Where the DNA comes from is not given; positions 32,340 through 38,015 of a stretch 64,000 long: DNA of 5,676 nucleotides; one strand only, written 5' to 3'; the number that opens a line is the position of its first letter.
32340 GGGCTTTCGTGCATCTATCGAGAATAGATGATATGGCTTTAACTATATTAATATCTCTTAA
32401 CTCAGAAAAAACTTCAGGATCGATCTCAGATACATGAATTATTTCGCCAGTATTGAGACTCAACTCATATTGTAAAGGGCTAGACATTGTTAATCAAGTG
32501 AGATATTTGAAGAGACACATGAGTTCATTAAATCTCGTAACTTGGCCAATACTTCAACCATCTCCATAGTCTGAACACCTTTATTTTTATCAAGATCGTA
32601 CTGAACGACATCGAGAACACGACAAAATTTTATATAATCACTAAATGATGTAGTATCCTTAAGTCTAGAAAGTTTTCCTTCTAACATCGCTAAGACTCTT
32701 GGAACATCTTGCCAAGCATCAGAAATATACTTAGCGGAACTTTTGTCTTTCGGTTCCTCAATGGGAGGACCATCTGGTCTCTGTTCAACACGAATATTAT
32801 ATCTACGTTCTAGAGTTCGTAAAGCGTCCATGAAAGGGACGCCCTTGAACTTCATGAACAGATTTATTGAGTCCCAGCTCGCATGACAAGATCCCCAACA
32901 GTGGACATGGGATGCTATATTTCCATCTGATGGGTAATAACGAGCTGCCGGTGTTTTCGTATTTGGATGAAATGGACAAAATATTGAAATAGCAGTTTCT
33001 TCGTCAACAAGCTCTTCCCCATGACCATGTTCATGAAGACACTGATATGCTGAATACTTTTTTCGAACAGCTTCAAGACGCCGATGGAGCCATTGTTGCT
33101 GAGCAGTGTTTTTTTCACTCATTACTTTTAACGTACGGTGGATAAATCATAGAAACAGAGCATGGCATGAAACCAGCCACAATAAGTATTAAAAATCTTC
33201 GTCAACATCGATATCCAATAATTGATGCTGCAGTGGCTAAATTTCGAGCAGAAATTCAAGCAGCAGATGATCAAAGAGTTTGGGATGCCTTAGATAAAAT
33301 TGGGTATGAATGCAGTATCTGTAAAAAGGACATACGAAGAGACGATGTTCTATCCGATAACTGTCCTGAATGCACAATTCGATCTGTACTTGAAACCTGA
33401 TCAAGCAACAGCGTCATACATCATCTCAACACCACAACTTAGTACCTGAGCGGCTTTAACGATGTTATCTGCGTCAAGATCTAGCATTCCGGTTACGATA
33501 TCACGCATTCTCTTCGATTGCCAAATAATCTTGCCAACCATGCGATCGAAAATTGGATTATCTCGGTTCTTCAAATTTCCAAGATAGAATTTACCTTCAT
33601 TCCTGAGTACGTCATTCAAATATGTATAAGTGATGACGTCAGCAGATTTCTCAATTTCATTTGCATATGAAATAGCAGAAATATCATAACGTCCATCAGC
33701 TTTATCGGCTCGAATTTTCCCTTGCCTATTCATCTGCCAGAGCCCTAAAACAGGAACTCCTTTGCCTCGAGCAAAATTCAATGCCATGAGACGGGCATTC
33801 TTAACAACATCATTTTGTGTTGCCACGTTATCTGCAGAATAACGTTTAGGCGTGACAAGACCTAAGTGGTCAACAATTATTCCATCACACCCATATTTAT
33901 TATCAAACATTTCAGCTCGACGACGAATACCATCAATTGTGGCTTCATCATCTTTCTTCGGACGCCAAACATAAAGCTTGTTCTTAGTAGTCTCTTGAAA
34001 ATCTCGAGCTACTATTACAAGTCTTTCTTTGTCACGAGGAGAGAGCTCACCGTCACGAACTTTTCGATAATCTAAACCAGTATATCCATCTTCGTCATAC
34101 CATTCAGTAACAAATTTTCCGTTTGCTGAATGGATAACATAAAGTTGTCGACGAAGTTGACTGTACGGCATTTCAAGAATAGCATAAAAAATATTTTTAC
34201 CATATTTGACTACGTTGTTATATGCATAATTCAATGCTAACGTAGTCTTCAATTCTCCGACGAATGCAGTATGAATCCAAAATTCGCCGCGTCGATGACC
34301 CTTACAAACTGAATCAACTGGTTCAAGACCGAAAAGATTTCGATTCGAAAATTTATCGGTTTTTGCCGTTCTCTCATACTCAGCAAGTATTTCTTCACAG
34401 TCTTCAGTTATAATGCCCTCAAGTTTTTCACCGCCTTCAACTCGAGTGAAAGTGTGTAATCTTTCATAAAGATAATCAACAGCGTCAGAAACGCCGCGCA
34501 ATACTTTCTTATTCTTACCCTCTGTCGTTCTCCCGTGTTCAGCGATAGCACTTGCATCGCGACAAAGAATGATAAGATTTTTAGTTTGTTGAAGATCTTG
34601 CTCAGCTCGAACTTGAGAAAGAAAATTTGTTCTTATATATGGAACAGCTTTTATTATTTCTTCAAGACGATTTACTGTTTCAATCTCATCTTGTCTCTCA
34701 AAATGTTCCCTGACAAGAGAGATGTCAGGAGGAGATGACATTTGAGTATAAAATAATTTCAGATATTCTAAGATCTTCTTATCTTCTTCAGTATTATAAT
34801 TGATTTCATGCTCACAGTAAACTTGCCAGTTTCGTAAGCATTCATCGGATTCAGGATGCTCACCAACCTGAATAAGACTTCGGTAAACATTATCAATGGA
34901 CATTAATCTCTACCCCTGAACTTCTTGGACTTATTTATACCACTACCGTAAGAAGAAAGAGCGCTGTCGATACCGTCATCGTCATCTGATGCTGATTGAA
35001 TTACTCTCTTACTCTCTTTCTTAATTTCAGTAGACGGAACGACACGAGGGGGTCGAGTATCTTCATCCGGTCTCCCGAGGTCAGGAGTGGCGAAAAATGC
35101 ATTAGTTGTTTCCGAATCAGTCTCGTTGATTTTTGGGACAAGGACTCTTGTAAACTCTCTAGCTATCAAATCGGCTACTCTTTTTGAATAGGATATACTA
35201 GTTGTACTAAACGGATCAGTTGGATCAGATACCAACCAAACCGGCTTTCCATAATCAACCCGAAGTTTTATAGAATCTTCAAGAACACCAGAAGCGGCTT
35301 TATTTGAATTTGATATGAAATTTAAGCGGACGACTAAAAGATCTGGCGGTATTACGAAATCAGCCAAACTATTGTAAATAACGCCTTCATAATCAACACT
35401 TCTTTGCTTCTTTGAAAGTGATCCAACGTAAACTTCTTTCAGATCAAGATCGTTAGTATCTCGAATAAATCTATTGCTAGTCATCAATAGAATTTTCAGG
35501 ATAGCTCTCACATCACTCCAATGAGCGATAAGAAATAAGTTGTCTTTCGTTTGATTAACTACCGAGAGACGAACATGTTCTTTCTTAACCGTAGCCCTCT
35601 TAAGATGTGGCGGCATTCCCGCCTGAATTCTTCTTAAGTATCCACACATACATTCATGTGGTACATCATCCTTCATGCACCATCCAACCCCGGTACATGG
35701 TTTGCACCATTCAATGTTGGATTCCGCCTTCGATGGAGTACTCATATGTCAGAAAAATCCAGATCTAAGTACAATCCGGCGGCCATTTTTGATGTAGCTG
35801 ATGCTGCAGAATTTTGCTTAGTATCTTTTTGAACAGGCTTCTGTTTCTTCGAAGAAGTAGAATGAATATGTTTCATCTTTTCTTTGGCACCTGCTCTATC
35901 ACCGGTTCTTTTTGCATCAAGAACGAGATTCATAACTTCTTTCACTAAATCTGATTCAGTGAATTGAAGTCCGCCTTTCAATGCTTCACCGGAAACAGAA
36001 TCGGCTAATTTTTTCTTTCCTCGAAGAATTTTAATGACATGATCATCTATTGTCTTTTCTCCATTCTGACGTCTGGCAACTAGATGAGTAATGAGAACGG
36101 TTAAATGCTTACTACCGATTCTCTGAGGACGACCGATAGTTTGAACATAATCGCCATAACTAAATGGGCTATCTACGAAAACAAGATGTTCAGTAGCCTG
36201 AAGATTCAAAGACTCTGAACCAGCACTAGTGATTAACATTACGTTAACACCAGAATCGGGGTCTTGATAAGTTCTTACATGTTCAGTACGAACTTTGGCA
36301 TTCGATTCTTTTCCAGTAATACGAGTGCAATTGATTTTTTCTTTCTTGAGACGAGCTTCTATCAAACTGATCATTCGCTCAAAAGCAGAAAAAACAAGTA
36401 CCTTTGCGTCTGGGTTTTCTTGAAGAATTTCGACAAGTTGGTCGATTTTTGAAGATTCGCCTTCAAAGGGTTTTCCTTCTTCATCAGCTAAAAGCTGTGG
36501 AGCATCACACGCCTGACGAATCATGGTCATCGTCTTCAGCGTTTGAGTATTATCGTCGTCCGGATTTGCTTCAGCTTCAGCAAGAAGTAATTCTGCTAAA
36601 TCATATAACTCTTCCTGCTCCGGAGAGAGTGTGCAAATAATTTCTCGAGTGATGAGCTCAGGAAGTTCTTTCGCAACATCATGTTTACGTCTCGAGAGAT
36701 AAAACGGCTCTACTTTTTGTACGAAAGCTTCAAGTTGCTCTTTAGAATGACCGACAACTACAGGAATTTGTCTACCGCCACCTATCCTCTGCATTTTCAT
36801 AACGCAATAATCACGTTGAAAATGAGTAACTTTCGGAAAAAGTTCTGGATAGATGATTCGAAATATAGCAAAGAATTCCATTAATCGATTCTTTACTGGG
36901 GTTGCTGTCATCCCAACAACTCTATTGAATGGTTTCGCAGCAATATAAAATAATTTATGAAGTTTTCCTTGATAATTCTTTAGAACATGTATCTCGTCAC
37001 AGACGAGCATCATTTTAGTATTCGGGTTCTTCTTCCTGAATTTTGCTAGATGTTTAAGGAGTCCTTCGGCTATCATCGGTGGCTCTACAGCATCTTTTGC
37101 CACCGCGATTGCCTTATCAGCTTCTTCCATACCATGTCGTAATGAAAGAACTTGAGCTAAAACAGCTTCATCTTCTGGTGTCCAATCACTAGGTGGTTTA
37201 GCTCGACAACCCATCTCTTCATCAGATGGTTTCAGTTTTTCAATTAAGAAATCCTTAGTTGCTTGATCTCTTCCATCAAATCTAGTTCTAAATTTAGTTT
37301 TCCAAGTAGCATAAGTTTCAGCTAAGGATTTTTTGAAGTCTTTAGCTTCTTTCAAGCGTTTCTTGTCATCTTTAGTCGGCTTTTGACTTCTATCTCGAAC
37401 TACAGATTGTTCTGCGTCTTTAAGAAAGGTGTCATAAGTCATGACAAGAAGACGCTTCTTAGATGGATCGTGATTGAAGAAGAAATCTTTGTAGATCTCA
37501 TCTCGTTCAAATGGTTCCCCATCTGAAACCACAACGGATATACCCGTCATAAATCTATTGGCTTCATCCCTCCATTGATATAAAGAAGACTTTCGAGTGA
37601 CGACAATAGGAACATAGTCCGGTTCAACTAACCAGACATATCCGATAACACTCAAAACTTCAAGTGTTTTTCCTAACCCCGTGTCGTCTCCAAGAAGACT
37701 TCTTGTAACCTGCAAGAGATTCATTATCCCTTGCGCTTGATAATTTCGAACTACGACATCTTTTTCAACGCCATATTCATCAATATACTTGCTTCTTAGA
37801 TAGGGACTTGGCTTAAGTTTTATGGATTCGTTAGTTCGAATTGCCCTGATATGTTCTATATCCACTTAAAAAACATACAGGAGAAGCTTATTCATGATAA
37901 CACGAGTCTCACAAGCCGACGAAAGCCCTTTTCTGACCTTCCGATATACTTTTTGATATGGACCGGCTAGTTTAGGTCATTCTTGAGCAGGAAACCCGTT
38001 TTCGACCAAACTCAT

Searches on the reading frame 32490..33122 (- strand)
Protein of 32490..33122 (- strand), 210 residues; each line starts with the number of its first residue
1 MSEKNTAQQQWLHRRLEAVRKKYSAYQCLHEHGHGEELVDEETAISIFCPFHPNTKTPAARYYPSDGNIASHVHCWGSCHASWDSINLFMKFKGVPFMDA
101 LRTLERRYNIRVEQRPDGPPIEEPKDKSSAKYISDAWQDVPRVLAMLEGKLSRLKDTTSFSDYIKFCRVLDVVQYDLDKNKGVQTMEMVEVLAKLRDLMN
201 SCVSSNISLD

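Call 9: search_protein_families(library=pfam, proteins=[window:32490-33122:-], max_evalue=0.01)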
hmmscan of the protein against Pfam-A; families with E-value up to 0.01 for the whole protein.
window:32490-33122:- (210 aa): 2 families
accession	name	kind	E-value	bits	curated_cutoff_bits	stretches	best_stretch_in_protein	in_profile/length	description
PF01807.25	Zn_ribbon_DnaG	-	1.8e-07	31.3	24.9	1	46-114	33-95/98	CHC2 zinc finger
PF16344.10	FecR_C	-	0.0016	18.8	24.4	1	90-113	2-25/70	FecR, C-terminal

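Call 10: search_protein_families(library=phrogs, proteins=[window:32490-33122:-], max_evalue=0.001)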
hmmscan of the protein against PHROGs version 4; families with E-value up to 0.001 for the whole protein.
window:32490-33122:- (210 aa): 3 families
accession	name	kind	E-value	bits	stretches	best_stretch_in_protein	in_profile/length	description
phrog_11992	-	unknown function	2.5e-09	38.6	1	15-203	3-164/177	-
phrog_6444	-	DNA, RNA and nucleotide metabolism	5.4e-05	23.2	1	49-125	40-112/577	DNA primase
phrog_510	-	DNA, RNA and nucleotide metabolism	0.0002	21.2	1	74-118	69-111/667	DNA primase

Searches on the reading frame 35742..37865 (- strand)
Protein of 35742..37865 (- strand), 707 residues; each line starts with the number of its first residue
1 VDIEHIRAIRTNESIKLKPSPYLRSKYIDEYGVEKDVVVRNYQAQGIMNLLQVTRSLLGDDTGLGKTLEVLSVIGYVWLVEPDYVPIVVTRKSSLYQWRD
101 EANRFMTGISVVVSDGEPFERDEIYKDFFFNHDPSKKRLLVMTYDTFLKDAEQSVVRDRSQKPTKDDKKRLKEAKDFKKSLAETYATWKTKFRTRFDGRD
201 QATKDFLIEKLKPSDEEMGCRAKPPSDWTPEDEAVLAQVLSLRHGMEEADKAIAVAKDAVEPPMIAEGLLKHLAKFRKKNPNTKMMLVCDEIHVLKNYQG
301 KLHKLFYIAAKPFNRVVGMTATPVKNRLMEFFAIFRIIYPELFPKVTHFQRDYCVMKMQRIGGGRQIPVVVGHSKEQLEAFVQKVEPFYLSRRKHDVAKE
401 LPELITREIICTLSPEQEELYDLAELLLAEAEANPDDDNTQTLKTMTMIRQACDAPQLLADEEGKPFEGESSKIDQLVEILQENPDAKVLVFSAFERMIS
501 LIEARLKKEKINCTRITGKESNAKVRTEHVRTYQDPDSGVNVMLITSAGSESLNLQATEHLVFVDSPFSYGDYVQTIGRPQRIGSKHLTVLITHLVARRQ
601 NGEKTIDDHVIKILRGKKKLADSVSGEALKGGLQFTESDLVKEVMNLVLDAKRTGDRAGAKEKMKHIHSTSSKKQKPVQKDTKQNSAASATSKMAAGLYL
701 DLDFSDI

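Call 9: search_protein_families(library=pfam, proteins=[window:35742-37865:-], max_evalue=0.01)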
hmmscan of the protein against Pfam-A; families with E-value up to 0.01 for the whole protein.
window:35742-37865:- (707 aa): 4 families
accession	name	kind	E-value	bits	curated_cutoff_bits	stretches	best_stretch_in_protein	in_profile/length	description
PF00176.29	SNF2-rel_dom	-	3.5e-32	112.1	24.9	2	270-458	115-290/290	SNF2-related domain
PF00271.37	Helicase_C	-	1.2e-17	64.6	23.5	1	473-584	2-110/110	Helicase conserved C-terminal domain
PF04851.21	ResIII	-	1.4e-09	38.5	22.5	1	38-158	3-115/164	Type III restriction enzyme, res subunit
PF00270.35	DEAD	-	0.00013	22.1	26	0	268-326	104-163/167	DEAD/DEAH box helicase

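Call 10: search_protein_families(library=phrogs, proteins=[window:35742-37865:-], max_evalue=0.001)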
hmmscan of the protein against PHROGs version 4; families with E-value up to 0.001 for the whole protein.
window:35742-37865:- (707 aa): 7 families
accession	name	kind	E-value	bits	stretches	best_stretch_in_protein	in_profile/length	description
phrog_62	-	DNA, RNA and nucleotide metabolism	2.9e-79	268.1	1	36-682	694-1196/1881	DNA helicase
phrog_29996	-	unknown function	2.3e-25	89.8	1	277-627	829-1168/1189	-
phrog_16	-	DNA, RNA and nucleotide metabolism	3.3e-22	79.6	1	28-615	262-626/986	DNA helicase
phrog_23807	-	unknown function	9.7e-08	31.2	1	476-620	515-669/1053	-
phrog_11801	-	other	1.3e-05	23.6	1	34-122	862-950/2269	DNA methyltransferase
phrog_11354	-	unknown function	4.4e-05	24.2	1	527-620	13-100/116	-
phrog_24008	-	DNA, RNA and nucleotide metabolism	0.00028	19.9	0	271-341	582-651/1006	helicase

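Call 58: search_protein_families(library=padloc, proteins=[window:35742-37865:-], max_evalue=0.01)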
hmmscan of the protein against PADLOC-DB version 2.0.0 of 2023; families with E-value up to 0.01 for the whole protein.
window:35742-37865:- (707 aa): 39 families (the best 25 are shown)
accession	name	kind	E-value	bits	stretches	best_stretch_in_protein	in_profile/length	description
PDLC02842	DpdE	-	1.8e-37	126.6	2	286-628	828-1154/1176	DpdE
PDLC00633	ZorD1|ZorD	-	7.2e-34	115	2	286-624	564-884/908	"SWI2/SNF2 helicase, Mrr-like nuclease"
PDLC00632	ZorD1|ZorD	-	1.7e-31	107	2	286-633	740-1084/1101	"SWI2/SNF2 helicase, Mrr-like nuclease"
PDLC02845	DpdE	-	1.1e-30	104.2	2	230-629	913-1278/1293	DpdE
PDLC02849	DpdE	-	1.5e-29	100.8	2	265-628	497-836/857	DpdE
PDLC00634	ZorD1|ZorD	-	1.5e-27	93.8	1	286-673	636-1008/1208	"SWI2/SNF2 helicase, Mrr-like nuclease"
PDLC00631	ZorD1|ZorD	-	2.8e-26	89.6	2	316-624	605-909/1071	"SWI2/SNF2 helicase, Mrr-like nuclease"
PDLC02851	DpdE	-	1.2e-24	84.2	2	286-629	717-1040/1055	DpdE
PDLC02850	DpdE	-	4.5e-24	82.4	1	268-623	905-1240/1282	DpdE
PDLC00629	ZorD1|ZorD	-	6.5e-22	75.3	1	287-564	630-894/1012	"SWI2/SNF2 helicase, Mrr-like nuclease"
PDLC02627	DrmD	-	4.7e-20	69.3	2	284-625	414-698/748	DrmD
PDLC02854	DpdE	-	2.9e-17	59.8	2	285-612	725-1049/1083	DpdE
PDLC02619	DrmD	-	9.8e-17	58.3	2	540-657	490-603/872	DrmD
PDLC02848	DpdE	-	6.3e-16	55.5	1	268-502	457-679/856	DpdE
PDLC00628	ZorD1|ZorD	-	1.5e-15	54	2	286-587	642-935/1171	"SWI2/SNF2 helicase, Mrr-like nuclease"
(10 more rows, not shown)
